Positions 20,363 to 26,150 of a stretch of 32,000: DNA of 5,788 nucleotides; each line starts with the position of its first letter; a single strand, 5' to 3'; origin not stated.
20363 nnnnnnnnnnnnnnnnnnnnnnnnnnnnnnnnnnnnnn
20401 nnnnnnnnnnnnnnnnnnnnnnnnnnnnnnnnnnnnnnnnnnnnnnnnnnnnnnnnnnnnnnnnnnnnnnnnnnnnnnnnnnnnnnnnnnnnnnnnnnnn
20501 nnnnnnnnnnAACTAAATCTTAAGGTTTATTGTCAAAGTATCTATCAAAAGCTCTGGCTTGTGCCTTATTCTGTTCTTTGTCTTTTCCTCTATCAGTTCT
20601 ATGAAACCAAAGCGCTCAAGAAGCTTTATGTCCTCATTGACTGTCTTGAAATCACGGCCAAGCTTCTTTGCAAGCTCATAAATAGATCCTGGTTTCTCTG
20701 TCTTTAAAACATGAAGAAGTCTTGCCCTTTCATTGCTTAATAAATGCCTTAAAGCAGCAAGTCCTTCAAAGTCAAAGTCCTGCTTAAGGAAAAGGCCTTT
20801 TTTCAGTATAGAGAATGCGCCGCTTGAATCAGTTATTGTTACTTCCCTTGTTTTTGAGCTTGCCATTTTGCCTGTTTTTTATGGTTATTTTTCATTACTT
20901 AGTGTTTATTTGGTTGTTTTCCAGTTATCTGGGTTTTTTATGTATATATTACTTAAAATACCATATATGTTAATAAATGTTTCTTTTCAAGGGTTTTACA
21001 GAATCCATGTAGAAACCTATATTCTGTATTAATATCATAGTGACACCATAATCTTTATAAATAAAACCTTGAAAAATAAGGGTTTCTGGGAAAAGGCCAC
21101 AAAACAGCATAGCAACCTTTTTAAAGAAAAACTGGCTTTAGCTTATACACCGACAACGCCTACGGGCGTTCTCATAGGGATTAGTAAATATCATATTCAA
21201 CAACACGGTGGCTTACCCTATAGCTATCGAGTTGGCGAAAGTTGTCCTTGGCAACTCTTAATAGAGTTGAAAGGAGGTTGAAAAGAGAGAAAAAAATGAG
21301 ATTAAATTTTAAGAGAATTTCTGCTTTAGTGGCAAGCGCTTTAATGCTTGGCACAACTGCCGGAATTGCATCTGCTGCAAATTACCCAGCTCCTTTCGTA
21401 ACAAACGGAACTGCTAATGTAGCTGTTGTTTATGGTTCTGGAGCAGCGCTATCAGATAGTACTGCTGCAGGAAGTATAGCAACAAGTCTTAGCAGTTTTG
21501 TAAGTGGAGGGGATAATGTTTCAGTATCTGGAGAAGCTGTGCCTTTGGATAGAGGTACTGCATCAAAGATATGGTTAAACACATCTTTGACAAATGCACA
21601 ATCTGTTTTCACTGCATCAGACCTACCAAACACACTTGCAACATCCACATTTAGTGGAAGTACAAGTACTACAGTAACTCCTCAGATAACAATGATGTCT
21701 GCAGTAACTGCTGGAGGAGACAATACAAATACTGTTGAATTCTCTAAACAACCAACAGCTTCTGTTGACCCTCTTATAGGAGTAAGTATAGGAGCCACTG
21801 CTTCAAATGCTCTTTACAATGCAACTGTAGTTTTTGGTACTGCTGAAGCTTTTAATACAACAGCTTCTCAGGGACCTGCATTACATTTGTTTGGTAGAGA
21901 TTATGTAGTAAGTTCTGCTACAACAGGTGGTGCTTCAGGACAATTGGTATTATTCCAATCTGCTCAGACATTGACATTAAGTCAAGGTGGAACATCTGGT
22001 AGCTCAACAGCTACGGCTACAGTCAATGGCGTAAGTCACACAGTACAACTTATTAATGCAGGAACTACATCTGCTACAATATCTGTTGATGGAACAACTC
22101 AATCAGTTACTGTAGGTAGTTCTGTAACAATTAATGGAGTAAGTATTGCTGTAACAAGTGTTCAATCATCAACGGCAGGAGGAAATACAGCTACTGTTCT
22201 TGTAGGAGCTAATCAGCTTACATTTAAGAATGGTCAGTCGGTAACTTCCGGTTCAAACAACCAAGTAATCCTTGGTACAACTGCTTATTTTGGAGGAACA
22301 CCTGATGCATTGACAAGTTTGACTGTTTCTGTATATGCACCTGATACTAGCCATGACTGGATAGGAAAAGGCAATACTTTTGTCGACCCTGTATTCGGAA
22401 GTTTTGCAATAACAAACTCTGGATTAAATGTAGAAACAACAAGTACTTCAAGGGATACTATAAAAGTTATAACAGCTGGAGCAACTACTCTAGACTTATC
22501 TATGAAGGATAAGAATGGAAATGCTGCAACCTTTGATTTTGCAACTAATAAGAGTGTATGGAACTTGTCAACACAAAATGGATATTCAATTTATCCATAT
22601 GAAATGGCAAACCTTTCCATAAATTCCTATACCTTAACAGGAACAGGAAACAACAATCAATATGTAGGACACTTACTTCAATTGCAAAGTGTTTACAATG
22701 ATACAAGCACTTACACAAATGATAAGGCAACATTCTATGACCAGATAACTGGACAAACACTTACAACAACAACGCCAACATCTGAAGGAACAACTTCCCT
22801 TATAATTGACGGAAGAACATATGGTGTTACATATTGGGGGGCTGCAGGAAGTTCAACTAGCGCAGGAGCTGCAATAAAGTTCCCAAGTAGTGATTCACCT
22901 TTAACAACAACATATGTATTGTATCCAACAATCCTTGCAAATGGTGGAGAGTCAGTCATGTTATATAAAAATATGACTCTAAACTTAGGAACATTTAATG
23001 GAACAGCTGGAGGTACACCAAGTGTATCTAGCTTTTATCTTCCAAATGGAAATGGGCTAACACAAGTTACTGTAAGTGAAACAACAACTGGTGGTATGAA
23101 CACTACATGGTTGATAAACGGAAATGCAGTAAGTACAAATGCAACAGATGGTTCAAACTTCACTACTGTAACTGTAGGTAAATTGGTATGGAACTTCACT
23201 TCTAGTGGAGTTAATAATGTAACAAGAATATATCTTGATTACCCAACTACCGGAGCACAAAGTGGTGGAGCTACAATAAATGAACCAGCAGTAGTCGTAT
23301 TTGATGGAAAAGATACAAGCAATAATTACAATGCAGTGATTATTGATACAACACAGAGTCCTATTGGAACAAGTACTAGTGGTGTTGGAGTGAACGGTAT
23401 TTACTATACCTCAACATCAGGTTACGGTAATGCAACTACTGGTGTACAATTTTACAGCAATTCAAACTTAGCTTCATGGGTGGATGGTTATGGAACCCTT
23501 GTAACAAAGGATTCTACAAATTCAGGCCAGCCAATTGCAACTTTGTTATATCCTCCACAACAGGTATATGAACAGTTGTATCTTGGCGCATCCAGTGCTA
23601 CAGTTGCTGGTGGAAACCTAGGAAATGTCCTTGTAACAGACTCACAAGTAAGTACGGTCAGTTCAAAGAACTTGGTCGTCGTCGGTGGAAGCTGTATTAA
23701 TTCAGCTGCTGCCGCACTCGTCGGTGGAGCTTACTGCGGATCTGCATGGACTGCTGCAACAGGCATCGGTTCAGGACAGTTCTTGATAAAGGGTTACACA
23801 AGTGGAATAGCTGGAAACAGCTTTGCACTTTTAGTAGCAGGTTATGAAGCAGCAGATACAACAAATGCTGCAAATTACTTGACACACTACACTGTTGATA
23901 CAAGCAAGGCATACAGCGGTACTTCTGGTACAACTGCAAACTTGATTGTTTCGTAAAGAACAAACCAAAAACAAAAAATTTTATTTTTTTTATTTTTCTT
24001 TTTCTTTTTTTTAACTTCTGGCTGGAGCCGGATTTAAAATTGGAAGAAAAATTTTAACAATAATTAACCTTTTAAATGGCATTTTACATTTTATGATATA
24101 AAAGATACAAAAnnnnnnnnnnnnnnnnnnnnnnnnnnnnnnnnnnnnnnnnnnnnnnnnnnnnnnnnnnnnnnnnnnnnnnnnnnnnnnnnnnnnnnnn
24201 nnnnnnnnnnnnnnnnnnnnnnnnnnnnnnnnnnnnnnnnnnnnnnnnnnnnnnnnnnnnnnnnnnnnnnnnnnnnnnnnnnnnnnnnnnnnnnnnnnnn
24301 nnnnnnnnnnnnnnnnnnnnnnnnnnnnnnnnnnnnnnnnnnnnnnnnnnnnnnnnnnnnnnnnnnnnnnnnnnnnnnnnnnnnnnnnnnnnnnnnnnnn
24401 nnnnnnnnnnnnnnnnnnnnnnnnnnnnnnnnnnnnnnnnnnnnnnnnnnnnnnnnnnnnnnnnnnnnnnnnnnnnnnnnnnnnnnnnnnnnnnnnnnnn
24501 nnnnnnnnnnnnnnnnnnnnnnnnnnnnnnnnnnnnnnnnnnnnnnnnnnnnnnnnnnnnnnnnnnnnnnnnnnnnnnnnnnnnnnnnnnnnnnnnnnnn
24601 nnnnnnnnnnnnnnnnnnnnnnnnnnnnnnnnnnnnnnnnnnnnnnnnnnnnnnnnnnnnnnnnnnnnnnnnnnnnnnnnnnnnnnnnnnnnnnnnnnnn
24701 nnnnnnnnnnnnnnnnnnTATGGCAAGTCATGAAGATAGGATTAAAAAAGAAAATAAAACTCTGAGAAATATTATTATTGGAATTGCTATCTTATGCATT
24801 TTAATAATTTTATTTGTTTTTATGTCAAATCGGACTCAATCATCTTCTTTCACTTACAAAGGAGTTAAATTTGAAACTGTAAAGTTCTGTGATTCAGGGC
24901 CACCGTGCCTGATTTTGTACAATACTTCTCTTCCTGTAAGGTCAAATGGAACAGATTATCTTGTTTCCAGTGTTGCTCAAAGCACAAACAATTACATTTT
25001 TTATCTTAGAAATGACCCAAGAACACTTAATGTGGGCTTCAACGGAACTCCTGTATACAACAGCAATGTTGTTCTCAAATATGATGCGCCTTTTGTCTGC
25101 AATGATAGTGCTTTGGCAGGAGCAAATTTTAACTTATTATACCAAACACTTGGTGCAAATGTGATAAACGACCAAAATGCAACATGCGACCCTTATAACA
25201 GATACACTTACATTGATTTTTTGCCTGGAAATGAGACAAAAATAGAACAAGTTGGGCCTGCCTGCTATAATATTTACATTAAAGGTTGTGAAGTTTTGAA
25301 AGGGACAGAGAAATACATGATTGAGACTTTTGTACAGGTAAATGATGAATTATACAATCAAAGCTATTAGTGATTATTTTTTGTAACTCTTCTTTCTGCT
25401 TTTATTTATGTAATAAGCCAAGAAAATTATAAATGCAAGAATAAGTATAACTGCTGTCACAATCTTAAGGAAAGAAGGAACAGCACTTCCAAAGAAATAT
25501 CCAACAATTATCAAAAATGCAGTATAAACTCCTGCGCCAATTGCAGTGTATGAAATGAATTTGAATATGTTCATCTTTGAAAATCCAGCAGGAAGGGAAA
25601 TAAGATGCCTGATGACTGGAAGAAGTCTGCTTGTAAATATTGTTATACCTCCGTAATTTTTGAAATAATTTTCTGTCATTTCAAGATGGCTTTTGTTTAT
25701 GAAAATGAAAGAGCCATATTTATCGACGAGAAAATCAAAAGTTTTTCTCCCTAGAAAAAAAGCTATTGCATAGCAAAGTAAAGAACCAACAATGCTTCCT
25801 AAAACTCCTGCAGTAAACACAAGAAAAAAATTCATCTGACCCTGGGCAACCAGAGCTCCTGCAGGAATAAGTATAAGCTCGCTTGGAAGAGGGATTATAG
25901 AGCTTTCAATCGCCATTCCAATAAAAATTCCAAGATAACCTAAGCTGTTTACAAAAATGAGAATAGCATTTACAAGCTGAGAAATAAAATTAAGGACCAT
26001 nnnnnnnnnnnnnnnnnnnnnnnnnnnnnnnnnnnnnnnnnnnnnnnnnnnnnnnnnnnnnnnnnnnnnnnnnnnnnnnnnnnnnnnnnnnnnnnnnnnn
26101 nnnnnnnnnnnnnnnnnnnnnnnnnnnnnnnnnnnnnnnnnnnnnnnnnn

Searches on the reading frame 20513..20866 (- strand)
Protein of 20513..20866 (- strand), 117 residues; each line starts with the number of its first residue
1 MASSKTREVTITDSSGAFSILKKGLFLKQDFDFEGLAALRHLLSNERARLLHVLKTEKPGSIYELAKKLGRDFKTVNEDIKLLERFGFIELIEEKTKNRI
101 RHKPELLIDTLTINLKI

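Call 52: search_protein_families(library=pfam, proteins=[window:20513-20866:-], max_evalue=0.01)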
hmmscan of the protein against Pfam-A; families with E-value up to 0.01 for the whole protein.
window:20513-20866:- (117 aa): 5 families
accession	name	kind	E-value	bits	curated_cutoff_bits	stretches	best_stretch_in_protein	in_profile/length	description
PF25212.1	HVO_A0114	-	1.3e-18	67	27.6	1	31-100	8-77/84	HVO_A0114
PF08279.18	HTH_11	-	8.2e-06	26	25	1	48-89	3-44/55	HTH domain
PF01047.28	MarR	-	0.00048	20.4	24.6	1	43-90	1-48/59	MarR family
PF01978.25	TrmB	-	0.00068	19.9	25.6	1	52-97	15-60/68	Sugar-specific transcriptional regulator TrmB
PF12840.13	HTH_20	-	0.0017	18.7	27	1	44-91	3-50/51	Helix-turn-helix domain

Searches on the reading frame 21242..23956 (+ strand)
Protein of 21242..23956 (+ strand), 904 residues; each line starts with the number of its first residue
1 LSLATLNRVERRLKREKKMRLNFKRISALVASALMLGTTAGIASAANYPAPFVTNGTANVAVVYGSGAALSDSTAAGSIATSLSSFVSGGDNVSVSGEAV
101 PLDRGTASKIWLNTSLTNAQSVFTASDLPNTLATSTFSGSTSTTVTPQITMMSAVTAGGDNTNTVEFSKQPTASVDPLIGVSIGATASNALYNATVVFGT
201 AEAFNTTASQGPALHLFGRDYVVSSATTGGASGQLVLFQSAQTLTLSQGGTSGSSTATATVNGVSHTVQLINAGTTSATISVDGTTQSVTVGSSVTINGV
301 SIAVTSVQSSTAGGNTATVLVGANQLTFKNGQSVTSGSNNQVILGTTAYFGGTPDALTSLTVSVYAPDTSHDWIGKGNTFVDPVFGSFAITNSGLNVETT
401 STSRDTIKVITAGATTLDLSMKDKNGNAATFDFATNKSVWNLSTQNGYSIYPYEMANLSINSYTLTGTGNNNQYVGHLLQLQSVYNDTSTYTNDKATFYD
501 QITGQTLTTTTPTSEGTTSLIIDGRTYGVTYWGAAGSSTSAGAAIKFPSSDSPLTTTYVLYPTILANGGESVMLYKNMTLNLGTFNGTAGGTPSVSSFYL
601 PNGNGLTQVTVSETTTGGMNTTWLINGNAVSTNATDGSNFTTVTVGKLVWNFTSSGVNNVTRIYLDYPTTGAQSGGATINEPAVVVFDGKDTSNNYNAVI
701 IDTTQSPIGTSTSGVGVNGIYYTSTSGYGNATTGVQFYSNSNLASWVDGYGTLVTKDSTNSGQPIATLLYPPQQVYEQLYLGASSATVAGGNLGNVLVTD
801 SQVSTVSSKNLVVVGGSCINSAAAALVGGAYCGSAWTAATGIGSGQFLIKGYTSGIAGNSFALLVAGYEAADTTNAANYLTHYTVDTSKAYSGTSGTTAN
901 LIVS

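Call 7: search_protein_families(library=ncbifam, proteins=[window:21242-23956:+], max_evalue=0.01)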
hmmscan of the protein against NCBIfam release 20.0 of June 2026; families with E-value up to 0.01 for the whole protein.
window:21242-23956:+ (904 aa): 1 family
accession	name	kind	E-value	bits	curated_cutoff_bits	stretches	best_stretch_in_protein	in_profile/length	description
TIGR01564.1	S_layer_MJ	subfamily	2.1e-06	26.7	25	2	806-882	501-569/571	S-layer protein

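Call 18: search_protein_families(library=pfam, proteins=[window:21242-23956:+], max_evalue=0.1)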
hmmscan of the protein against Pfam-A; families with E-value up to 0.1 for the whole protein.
window:21242-23956:+ (904 aa): 2 families
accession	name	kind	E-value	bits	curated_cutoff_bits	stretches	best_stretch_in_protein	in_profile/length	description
PF05124.17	S_layer_C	-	1.6e-09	38.1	23.9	1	47-883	4-176/177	S-layer like family, outer domain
PF18140.6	PCC_BT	-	0.0025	18.4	23.5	1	237-293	57-113/126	Propionyl-coenzyme A carboxylase BT domain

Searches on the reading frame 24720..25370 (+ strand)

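Call 7: search_protein_families(library=ncbifam, proteins=[window:24720-25370:+], max_evalue=0.01)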
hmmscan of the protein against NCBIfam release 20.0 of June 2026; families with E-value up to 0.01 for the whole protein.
window:24720-25370:+ (216 aa): 1 family
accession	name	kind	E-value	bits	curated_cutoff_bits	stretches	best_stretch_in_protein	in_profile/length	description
TIGR04370.1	glyco_rpt_poly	subfamily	0.0041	16.1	40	1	9-97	206-295/396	oligosaccharide repeat unit polymerase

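Call 18: search_protein_families(library=pfam, proteins=[window:24720-25370:+], max_evalue=0.1)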
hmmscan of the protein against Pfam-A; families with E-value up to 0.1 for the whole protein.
window:24720-25370:+ (216 aa): 0 families

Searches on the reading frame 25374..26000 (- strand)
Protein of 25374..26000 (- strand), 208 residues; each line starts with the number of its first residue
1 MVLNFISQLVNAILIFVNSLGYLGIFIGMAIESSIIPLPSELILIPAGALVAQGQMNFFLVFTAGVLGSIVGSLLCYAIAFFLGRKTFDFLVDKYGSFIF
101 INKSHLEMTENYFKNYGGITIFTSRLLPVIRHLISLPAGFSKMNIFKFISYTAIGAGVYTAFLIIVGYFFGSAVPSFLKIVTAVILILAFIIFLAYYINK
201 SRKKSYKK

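Call 3: search_protein_families(library=ncbifam, proteins=[window:25374-26000:-], max_evalue=1)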
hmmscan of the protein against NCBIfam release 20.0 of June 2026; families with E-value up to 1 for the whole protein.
window:25374-26000:- (208 aa): 4 families
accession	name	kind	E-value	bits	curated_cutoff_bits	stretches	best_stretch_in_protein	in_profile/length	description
NF052604.1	UndecprPTUtpABac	equivalog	7.4e-40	137.1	250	1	6-207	1-197/198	undecaprenyl phosphate transporter UptA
NF052605.1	UndecprPTUptAStph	equivalog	1.1e-27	97.3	300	1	13-196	5-190/197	undecaprenyl phosphate transporter UptA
NF008102.0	PRK10847.1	equivalog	1.3e-15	57.7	236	1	6-195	18-205/219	DedA family protein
NF006752.0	PRK09272.1-5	equivalog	0.36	11.1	162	1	11-90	11-87/110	hypothetical protein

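Call 4: search_protein_families(library=pfam, proteins=[window:25374-26000:-], max_evalue=1)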
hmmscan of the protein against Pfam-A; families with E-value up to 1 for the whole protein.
window:25374-26000:- (208 aa): 1 family
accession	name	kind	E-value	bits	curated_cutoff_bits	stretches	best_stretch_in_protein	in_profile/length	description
PF09335.16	VTT_dom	-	8e-19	68.8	33.9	1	38-168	1-122/123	VTT domain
